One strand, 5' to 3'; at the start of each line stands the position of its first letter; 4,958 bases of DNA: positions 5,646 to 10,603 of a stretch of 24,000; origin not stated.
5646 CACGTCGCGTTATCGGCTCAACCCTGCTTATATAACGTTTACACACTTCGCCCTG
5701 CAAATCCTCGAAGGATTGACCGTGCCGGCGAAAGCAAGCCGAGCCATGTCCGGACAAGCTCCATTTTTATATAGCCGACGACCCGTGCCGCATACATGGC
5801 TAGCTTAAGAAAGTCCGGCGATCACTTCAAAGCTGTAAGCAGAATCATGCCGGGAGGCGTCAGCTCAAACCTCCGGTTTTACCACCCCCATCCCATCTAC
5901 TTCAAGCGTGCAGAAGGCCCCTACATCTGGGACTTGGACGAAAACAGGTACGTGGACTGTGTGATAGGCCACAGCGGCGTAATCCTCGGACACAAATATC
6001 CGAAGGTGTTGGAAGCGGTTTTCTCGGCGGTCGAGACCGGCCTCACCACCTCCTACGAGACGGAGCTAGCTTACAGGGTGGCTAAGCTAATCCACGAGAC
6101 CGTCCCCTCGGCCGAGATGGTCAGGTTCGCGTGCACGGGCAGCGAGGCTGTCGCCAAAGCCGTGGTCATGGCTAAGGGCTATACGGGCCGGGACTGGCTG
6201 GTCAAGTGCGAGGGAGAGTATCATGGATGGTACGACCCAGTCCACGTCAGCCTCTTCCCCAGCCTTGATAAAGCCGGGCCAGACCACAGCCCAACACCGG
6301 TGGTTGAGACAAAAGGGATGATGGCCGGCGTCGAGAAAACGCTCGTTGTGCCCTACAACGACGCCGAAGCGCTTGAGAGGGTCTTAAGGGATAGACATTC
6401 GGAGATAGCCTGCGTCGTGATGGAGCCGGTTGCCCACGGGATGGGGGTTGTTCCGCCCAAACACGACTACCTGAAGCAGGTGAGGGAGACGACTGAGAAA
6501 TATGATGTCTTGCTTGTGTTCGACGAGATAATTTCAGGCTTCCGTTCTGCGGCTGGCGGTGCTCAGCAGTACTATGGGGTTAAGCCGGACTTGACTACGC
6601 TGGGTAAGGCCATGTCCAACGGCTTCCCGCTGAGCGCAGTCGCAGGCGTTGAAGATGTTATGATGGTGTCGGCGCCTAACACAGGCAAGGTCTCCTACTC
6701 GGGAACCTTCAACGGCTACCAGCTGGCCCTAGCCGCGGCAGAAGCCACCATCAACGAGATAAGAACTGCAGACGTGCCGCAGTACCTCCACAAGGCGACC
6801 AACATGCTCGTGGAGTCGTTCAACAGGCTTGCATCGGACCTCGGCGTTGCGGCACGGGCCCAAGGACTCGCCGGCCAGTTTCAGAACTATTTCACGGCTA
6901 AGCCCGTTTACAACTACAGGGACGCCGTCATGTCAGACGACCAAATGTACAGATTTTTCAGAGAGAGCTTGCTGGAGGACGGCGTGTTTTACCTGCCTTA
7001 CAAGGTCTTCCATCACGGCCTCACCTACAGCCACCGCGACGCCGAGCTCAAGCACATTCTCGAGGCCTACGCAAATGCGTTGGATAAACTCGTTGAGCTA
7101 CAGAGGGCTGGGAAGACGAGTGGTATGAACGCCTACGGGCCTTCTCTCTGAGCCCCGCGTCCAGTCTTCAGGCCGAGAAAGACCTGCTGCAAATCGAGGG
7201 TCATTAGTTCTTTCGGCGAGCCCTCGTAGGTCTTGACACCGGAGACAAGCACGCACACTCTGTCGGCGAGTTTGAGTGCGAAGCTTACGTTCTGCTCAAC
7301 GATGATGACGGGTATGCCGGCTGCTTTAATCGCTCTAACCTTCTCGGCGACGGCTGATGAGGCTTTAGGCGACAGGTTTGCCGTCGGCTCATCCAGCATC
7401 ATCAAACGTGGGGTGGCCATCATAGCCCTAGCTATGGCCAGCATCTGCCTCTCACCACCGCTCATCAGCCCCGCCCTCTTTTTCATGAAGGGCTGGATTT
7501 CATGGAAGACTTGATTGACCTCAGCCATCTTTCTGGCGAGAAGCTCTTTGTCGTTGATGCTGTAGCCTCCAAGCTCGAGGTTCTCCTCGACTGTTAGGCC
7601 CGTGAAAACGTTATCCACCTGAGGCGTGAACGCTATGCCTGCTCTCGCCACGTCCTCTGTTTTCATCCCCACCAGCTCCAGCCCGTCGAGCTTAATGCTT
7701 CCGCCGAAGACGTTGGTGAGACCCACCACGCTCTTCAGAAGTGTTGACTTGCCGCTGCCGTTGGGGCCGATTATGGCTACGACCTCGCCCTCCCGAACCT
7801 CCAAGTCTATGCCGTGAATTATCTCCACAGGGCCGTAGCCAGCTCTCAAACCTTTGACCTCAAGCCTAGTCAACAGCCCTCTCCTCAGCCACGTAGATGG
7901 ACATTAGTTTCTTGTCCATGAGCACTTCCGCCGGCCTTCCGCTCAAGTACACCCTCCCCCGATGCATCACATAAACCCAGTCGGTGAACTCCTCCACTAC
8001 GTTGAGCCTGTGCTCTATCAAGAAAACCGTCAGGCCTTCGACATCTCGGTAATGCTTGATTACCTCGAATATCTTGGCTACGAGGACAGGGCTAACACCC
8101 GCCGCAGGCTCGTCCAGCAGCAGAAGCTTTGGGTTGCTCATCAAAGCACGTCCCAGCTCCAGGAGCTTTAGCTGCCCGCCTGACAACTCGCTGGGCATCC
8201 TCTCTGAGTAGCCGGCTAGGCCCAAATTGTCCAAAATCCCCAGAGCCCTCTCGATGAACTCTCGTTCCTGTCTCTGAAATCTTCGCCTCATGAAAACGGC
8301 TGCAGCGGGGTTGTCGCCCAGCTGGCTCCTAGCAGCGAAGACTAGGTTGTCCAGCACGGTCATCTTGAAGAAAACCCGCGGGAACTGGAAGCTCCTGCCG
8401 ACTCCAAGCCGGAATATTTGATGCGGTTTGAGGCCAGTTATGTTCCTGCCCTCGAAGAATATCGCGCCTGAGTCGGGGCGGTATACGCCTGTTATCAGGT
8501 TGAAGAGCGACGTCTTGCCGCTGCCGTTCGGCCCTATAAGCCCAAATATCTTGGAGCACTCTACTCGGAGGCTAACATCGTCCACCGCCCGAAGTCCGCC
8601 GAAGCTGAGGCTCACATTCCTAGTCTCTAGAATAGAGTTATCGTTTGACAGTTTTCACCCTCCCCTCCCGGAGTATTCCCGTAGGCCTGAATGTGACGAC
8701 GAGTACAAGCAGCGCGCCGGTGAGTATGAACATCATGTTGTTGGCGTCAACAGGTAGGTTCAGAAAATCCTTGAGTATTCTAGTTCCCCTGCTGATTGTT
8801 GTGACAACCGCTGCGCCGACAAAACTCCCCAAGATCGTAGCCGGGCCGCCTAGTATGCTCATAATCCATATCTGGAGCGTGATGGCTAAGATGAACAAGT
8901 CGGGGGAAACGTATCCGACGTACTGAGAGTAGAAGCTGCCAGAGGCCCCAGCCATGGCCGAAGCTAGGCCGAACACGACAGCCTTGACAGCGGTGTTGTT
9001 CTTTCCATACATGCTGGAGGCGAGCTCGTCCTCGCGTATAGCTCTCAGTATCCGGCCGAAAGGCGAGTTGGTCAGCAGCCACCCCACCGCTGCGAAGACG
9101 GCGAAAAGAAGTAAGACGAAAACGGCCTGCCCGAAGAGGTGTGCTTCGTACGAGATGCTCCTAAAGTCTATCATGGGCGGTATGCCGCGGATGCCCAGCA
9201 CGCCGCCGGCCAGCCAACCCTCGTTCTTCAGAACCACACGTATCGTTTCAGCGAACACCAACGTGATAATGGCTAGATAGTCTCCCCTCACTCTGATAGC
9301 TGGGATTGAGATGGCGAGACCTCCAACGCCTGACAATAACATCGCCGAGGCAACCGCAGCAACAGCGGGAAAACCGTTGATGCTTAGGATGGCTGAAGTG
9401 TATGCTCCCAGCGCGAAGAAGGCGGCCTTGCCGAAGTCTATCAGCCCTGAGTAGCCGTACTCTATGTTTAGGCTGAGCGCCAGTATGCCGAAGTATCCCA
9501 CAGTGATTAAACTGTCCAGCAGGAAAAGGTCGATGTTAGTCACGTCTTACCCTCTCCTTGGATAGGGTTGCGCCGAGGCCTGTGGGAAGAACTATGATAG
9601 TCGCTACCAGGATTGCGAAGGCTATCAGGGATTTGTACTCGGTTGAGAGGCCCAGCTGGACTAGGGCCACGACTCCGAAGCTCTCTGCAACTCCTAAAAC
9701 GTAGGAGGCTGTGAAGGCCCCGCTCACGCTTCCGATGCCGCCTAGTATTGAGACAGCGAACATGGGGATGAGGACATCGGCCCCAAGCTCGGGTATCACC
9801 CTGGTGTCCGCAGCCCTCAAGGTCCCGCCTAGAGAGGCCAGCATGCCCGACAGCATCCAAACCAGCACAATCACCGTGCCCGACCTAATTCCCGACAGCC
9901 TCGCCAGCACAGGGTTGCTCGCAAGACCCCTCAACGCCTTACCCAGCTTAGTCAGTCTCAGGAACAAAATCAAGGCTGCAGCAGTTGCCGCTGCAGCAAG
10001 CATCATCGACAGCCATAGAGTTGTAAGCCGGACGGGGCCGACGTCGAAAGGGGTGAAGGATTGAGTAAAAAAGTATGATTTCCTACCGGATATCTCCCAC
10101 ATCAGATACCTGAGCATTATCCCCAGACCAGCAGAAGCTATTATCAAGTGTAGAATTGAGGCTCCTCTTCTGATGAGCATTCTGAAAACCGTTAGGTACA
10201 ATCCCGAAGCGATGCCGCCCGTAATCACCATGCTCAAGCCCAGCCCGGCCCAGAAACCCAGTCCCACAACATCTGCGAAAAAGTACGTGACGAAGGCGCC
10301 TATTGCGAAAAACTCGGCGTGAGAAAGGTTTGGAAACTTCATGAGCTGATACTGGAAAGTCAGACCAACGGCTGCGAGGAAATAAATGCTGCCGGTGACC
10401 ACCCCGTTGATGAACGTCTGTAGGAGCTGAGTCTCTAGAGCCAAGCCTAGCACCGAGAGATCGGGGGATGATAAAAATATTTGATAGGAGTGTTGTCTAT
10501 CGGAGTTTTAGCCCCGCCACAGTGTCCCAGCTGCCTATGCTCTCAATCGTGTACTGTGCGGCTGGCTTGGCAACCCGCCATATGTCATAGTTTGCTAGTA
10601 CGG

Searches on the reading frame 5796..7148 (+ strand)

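Call 19: search_protein_families(library=pfam, proteins=[window:5796-7148:+], max_evalue=0.001)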
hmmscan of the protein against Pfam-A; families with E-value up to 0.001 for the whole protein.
window:5796-7148:+ (451 aa): 2 families
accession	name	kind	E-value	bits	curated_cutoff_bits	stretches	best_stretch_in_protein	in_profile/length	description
PF00202.27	Aminotran_3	-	1.5e-56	192.2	30.5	1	30-353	7-337/403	Aminotransferase class-III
PF00155.27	Aminotran_1_2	-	9.9e-07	28.7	19.7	1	188-406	128-337/361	Aminotransferase class I and II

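Call 97: search_protein_families(library=padloc, proteins=[window:5796-7148:+], max_evalue=0.001)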
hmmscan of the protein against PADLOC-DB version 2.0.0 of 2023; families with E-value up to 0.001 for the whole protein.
window:5796-7148:+ (451 aa): 0 families

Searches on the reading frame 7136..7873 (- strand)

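Call 19: search_protein_families(library=pfam, proteins=[window:7136-7873:-], max_evalue=0.001)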
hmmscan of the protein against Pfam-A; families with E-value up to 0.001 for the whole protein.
window:7136-7873:- (246 aa): 5 families
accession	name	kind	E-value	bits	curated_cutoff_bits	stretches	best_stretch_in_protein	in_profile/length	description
PF00005.33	ABC_tran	-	2.7e-32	112.7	25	1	20-165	2-137/137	ABC transporter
PF13304.12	AAA_21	-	3e-09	37.8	27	1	32-61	2-43/304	AAA domain, putative AbiEii toxin, Type IV TA system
PF02463.25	SMC_N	-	1.7e-08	34.6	40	1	30-184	25-188/220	RecF/RecN/SMC N terminal domain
PF13555.12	AAA_29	-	6e-05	23.1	27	1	23-46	16-39/61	P-loop containing region of AAA domain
PF13476.12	AAA_23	-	0.00037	21.6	27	1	22-48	15-38/201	AAA domain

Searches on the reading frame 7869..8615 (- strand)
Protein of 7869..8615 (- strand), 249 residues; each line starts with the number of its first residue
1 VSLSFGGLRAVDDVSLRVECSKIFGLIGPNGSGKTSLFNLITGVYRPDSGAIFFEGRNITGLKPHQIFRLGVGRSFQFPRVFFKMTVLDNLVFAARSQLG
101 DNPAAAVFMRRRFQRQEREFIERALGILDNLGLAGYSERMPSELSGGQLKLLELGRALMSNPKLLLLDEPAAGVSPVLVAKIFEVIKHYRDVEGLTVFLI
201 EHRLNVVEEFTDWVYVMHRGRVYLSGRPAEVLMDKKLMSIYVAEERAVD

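Call 19: search_protein_families(library=pfam, proteins=[window:7869-8615:-], max_evalue=0.001)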
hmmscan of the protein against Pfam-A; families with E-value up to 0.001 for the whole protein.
window:7869-8615:- (249 aa): 4 families
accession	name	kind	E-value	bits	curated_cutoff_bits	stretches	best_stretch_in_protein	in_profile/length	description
PF00005.33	ABC_tran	-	6.5e-31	108.2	25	1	12-171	2-136/137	ABC transporter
PF13304.12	AAA_21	-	1.4e-10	42.1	27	2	112-199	177-295/304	AAA domain, putative AbiEii toxin, Type IV TA system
PF02463.25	SMC_N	-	7.2e-05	22.8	40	0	20-41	22-44/220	RecF/RecN/SMC N terminal domain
PF13476.12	AAA_23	-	0.00038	21.6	27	1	7-42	6-40/201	AAA domain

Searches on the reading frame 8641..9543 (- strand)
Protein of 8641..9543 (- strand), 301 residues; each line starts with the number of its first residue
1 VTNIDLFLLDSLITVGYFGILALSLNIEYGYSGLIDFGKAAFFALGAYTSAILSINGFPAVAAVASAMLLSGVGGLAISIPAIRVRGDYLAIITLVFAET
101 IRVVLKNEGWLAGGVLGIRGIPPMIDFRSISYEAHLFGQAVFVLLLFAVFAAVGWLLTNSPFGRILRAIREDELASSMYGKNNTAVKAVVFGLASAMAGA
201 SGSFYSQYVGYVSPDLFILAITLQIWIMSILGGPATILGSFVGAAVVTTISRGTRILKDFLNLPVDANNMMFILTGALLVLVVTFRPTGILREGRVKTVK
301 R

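Call 19: search_protein_families(library=pfam, proteins=[window:8641-9543:-], max_evalue=0.001)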
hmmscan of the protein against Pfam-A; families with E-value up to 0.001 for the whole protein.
window:8641-9543:- (301 aa): 1 family
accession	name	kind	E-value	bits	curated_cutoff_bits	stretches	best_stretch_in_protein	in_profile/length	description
PF02653.21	BPD_transp_2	-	4.1e-46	157.7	26.8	1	8-283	2-269/269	Branched-chain amino acid transport system / permease component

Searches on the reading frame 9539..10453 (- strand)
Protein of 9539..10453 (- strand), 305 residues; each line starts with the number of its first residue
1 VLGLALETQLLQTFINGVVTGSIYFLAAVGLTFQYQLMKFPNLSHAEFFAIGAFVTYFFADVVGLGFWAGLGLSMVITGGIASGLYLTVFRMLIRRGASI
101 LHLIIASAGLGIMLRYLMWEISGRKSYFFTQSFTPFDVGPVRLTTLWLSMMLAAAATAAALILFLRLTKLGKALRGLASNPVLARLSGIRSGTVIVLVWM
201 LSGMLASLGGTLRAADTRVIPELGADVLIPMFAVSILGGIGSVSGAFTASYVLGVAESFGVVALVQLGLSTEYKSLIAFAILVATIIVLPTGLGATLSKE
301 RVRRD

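Call 19: search_protein_families(library=pfam, proteins=[window:9539-10453:-], max_evalue=0.001)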
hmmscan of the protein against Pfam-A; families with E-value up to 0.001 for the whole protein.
window:9539-10453:- (305 aa): 1 family
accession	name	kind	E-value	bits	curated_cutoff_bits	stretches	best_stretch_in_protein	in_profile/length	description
PF02653.21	BPD_transp_2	-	4.1e-38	131.5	26.8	1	15-285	3-268/269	Branched-chain amino acid transport system / permease component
